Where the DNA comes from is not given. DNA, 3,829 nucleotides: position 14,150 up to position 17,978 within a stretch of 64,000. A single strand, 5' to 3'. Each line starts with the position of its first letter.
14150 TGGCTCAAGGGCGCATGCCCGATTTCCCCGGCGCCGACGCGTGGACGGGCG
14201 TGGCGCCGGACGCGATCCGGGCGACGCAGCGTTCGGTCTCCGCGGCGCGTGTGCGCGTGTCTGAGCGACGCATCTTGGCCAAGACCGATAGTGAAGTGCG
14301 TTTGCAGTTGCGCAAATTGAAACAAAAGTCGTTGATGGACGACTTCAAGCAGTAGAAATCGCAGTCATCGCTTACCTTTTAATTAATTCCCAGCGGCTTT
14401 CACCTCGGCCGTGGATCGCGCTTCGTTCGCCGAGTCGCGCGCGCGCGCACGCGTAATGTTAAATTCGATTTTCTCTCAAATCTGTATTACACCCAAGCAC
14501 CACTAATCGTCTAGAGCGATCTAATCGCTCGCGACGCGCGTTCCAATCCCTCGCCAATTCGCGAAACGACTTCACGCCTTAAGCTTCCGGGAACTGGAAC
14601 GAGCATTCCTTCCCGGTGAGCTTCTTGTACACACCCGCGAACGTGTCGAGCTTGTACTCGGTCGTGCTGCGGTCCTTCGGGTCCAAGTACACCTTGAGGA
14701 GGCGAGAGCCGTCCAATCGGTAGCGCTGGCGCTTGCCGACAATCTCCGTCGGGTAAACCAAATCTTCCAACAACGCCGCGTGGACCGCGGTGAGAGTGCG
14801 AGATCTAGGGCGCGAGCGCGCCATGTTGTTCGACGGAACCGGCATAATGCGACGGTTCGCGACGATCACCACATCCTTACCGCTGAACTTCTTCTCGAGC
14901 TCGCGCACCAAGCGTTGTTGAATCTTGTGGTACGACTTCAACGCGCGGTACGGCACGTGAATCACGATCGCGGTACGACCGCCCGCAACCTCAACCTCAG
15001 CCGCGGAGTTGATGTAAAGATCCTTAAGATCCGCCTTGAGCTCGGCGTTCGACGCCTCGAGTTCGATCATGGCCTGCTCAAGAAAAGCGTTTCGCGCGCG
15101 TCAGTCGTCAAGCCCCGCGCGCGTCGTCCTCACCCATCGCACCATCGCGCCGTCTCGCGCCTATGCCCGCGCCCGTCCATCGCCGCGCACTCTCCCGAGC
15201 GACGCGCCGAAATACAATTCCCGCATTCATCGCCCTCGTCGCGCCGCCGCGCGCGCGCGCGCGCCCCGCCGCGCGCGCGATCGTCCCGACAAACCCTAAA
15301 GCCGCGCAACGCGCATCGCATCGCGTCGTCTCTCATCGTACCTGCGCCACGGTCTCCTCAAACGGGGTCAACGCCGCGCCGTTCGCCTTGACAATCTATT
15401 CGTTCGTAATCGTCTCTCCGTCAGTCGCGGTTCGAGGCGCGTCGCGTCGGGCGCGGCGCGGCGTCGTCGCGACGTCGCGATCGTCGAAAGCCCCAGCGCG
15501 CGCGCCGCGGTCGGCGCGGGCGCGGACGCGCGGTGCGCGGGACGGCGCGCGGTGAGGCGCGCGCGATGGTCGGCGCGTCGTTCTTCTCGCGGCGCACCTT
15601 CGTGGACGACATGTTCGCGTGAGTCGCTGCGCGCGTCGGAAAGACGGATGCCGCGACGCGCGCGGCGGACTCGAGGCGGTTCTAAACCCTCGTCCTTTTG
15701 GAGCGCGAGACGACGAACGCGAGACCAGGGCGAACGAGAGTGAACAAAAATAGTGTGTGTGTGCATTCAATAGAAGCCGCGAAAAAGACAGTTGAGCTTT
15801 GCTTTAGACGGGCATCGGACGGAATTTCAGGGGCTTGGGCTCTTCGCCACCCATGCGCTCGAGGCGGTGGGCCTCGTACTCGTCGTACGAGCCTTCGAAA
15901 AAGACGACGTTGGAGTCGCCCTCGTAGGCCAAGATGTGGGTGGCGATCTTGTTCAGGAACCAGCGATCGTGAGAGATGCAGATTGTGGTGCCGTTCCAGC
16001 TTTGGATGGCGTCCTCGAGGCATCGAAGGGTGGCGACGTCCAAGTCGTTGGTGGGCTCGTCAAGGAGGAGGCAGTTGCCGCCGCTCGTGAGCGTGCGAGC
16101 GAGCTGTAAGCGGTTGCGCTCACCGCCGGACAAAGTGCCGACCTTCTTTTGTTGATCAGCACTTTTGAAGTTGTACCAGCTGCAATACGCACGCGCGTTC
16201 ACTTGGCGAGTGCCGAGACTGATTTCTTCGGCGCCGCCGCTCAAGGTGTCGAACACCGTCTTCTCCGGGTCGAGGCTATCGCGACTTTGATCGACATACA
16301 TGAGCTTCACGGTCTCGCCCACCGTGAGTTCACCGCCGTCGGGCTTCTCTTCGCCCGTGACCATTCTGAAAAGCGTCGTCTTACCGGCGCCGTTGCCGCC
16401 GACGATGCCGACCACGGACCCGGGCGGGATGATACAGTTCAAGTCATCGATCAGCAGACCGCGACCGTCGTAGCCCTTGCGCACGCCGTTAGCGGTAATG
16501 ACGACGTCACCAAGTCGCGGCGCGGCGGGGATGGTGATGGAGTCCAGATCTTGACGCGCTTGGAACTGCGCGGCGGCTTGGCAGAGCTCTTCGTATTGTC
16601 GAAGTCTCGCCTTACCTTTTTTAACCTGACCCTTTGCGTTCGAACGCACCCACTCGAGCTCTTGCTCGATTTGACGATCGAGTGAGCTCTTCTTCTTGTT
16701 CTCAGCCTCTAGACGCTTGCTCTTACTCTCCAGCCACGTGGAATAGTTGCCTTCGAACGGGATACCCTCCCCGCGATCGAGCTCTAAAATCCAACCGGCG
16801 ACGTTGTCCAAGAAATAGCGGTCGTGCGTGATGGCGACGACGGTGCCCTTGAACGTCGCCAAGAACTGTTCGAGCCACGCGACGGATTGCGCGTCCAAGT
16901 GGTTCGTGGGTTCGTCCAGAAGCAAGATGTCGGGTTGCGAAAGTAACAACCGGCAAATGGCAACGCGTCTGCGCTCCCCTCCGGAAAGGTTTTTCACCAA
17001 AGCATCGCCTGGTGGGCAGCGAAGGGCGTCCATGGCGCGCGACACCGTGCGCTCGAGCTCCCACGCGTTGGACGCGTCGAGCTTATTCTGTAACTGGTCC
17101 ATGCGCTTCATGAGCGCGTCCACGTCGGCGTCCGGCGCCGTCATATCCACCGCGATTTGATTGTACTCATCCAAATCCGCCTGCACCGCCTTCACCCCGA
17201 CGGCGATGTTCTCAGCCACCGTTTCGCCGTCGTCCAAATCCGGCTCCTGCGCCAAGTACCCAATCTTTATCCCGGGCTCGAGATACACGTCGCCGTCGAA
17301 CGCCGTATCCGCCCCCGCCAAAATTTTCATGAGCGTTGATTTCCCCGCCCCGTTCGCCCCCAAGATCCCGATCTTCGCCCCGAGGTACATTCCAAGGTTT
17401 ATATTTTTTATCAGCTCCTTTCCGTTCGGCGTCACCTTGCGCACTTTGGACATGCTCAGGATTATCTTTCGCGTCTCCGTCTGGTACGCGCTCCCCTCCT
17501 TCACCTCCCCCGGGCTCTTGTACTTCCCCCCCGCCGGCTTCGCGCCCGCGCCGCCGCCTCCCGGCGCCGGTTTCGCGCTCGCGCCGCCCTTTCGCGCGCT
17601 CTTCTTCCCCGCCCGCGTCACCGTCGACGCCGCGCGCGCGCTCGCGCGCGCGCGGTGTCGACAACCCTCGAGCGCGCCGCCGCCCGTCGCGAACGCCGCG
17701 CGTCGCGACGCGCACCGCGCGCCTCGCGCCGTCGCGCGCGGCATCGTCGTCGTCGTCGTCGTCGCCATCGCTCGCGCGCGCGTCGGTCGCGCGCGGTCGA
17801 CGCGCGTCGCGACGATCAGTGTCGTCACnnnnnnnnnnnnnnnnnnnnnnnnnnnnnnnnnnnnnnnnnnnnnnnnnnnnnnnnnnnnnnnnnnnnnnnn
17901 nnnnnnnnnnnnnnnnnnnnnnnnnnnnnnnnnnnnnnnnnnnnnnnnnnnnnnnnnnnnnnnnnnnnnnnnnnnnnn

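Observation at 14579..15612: RPS7 has a 5-codon first exon; a chance ORF across it imitates the S7 N-terminus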

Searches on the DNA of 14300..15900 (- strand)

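Call 17: search_rna_families(source=window, start=14300, end=15900, threshold=evalue, max_evalue=1)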
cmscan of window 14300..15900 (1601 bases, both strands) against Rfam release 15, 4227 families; matches with E-value up to 1: 0.
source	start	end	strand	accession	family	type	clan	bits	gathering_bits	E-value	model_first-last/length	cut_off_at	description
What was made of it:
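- On snoRNA-hosting RP intron: There was no Rfam match at E <= 1 in 14300-15900 on either strand (call 17).
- Tried and rejected: An Rfam scan of 14300-15900 at E <= 1 found nothing (call 17).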

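Call 30: search_rna_families(source=L006, threshold=gathering)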
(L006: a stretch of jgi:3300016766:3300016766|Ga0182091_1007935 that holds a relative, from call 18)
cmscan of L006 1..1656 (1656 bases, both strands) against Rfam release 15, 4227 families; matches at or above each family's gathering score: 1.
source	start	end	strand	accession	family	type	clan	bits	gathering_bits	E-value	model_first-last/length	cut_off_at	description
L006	192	660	+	RF02543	LSU_rRNA_eukarya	Gene; rRNA;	CL00112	379.2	50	3.1e-101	957-1444/3401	no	Eukaryotic large subunit ribosomal RNA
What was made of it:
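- On U2-type GT-AG spliceosomal introns: L006 is RNA-derived, being an rRNA chimera (call 30).
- L006 is fused to an internal fragment of eukaryotic LSU rRNA (RF02543, 379 bits; call 30). L006 is a chimera with an LSU rRNA fragment (call 30).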

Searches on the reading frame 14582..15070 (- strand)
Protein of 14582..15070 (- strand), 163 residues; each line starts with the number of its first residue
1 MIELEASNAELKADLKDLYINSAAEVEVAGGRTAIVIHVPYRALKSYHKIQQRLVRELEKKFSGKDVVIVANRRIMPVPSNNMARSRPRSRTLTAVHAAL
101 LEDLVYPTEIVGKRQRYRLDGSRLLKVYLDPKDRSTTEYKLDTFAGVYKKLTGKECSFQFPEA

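Call 5: search_protein_families(library=pfam, proteins=[window:14582-15070:-], max_evalue=1)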
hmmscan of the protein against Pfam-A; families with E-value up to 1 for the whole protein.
seq(163 aa): 3 families
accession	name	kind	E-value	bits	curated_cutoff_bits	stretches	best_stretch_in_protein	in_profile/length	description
PF01251.23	Ribosomal_S7e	-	3.1e-72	242.6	33.5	1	1-160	21-182/182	Ribosomal protein S7e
PF25342.1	GT_PLOD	-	0.11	12.1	27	1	125-155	163-193/246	PLOD GT domain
PF06858.20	NOG1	-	0.12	12.6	27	1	50-73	33-56/58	Nucleolar GTP-binding protein 1 (NOG1)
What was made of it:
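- The exon-3-only ORF scores 242.6 bits over profile 21-182 (call 5).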

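Call 18: find_encoding_contigs(protein=P0122, flank=3000, max_places=6)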
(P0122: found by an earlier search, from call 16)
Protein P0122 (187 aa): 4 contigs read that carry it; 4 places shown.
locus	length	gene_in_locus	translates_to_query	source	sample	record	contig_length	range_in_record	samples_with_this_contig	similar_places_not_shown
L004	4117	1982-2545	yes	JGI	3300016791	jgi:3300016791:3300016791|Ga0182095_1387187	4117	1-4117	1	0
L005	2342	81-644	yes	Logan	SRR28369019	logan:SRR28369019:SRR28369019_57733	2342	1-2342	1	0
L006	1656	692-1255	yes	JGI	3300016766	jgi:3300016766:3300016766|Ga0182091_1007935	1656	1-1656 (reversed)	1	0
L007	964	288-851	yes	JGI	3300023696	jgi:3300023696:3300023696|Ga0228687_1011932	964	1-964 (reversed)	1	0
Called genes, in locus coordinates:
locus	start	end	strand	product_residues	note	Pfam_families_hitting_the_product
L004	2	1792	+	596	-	?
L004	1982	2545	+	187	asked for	PF01251:Ribosomal_S7e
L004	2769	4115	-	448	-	?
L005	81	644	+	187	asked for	PF01251:Ribosomal_S7e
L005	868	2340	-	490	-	?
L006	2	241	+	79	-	?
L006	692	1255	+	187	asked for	PF01251:Ribosomal_S7e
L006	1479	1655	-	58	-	?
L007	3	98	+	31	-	?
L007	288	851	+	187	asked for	PF01251:Ribosomal_S7e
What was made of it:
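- L004 (JGI 3300016791), L005 (Logan SRR28369019), L006 (JGI 3300016766) and L007 (JGI 3300023696) encode exactly the 187-aa protein as one ORF (call 18). L004 spans both neighbouring genes (call 18), as a genomic contig would.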

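Call 19: find_encoding_contigs(protein=P0121, flank=1500, max_places=8)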
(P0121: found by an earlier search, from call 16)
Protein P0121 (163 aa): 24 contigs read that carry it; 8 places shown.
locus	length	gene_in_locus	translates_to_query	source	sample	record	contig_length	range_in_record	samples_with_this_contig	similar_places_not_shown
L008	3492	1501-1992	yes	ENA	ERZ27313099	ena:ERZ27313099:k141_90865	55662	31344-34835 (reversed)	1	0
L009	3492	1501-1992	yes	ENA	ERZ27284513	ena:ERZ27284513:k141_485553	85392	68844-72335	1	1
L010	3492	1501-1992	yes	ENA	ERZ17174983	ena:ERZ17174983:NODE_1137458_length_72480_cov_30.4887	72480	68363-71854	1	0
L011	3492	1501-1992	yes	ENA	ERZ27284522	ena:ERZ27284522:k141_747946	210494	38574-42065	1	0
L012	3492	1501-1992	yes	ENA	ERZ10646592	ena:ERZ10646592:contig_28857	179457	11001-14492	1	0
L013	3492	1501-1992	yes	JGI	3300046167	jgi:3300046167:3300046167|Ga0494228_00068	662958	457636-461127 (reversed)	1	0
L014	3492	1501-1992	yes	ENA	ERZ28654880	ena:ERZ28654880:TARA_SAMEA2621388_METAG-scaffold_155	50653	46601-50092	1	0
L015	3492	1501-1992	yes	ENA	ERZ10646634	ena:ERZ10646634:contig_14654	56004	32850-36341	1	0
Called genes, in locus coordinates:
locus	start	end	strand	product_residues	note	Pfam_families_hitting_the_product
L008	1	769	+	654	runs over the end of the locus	PF00005:ABC_tran, PF13476:AAA_23 (faint), PF02463:SMC_N (faint), PF13304:AAA_21 (faint), PF13521:AAA_28 (faint), PF12848:ABC_tran_Xtn, PF00005:ABC_tran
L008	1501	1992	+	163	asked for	PF01251:Ribosomal_S7e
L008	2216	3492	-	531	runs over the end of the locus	PF00856:SET, PF09273:Rubis-subs-bind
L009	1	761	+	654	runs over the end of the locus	PF00005:ABC_tran, PF13476:AAA_23 (faint), PF02463:SMC_N (faint), PF13304:AAA_21 (faint), PF13521:AAA_28 (faint), PF12848:ABC_tran_Xtn, PF00005:ABC_tran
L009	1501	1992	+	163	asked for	PF01251:Ribosomal_S7e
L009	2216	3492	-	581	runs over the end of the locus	PF00856:SET, PF09273:Rubis-subs-bind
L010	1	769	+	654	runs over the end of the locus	PF00005:ABC_tran, PF13476:AAA_23 (faint), PF02463:SMC_N (faint), PF13304:AAA_21 (faint), PF13521:AAA_28 (faint), PF12848:ABC_tran_Xtn, PF00005:ABC_tran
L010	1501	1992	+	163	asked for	PF01251:Ribosomal_S7e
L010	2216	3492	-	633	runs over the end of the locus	?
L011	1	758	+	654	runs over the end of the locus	PF00005:ABC_tran, PF13476:AAA_23 (faint), PF02463:SMC_N (faint), PF13304:AAA_21 (faint), PF13521:AAA_28 (faint), PF12848:ABC_tran_Xtn, PF00005:ABC_tran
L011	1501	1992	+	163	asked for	PF01251:Ribosomal_S7e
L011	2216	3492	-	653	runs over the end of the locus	PF00856:SET (weak), PF09273:Rubis-subs-bind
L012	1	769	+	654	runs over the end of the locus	PF00005:ABC_tran, PF13476:AAA_23 (faint), PF02463:SMC_N (faint), PF13304:AAA_21 (faint), PF13521:AAA_28 (faint), PF12848:ABC_tran_Xtn, PF00005:ABC_tran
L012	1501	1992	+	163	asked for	PF01251:Ribosomal_S7e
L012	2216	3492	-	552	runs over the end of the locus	PF00856:SET, PF09273:Rubis-subs-bind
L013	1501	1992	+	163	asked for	PF01251:Ribosomal_S7e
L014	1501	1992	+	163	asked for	PF01251:Ribosomal_S7e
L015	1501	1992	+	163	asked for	PF01251:Ribosomal_S7e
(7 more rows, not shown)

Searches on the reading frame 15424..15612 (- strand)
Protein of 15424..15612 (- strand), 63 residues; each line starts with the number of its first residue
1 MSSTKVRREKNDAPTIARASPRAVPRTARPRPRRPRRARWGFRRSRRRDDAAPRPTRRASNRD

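Call 5: search_protein_families(library=pfam, proteins=[window:15424-15612:-], max_evalue=1)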
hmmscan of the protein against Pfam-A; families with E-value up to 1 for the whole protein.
seq(63 aa): 0 families
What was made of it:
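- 15421..15612 (-): The 63-aa read-through ORF (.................), which is not a gene product. It has no Pfam hit (call 5).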

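Call 44: search_solved_structures(query=window:15424-15612:-, max_evalue=10, show_alignments=2)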
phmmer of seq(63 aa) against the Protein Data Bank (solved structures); distinct sequences matched with E-value up to 10: 1.
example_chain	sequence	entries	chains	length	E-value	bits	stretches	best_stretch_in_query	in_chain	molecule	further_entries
9axt_AN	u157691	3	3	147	0.37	14.8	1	19-53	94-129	Small ribosomal subunit protein eS10B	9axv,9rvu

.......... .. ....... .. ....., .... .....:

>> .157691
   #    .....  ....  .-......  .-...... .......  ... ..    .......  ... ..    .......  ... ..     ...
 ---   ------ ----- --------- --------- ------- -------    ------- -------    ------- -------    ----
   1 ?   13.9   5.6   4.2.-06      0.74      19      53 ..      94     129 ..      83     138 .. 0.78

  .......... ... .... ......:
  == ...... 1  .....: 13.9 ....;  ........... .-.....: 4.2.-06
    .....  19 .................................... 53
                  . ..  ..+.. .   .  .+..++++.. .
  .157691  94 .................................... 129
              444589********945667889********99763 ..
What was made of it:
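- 15421..15612 (-): In the PDB it has only a weak arginine-rich match to eS10, E = 0.37 (call 44).
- It has no family hit (calls 5, 44).
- Tried and rejected: The 63-aa read-through gave only an arginine-rich match to eS10 at E = 0.37 (call 44).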

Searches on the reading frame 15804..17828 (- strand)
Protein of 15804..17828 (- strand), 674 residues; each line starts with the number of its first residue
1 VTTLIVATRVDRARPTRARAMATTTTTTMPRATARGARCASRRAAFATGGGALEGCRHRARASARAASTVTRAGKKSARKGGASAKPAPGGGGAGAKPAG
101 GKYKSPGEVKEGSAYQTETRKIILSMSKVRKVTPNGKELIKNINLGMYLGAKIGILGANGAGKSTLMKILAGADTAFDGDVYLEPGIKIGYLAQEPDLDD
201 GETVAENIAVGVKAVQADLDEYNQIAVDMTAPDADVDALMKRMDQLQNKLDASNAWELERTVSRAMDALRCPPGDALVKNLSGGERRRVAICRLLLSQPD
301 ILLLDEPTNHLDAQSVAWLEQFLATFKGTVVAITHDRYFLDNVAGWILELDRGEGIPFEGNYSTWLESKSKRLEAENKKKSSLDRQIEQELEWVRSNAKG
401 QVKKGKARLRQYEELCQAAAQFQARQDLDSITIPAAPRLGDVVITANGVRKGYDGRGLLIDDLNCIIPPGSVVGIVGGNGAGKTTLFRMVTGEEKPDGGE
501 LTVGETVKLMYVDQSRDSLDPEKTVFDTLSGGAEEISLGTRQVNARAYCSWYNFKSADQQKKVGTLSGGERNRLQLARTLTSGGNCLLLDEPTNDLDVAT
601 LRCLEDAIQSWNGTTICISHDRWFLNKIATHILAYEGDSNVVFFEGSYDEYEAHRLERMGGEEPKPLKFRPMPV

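Call 16: list_cluster_members(proteins=[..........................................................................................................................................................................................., window:14582-15070:-, window:15804-17828:-])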
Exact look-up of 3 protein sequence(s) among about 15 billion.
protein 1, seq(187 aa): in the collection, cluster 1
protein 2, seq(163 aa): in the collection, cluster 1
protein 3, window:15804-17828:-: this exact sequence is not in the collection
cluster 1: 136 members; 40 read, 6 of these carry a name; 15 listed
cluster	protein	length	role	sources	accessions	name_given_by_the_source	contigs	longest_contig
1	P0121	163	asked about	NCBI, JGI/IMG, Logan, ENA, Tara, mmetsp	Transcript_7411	small subunit ribosomal protein S7e | strand:+ start:153 stop:644 length:492 start_codon:yes stop_codon:yes gene_type:complete | Transcript_7411/g.29803 ORF Transcript_7411/g.29803 Transcript_7411/m.29803 type:complete ...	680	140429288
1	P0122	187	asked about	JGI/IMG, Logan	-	-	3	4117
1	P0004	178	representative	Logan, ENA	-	-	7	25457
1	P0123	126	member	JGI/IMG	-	small subunit ribosomal protein S7e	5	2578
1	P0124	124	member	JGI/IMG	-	small subunit ribosomal protein S7e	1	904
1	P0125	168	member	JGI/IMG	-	small subunit ribosomal protein S7e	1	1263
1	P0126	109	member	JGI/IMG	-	small subunit ribosomal protein S7e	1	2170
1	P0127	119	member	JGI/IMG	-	small subunit ribosomal protein S7e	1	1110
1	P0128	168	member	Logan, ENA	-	-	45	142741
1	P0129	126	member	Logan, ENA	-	-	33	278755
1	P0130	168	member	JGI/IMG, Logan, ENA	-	-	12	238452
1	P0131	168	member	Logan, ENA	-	-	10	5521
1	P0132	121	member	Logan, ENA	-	-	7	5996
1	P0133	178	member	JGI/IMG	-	-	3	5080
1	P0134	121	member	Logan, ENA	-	-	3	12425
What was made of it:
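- The intron-bearing form is on 680 contigs, against 3-4 for the intron-free form (calls 16, 18). This exact sequence is held by NCBI, JGI, ENA, Tara and MMETSP on 680 contigs (call 16).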
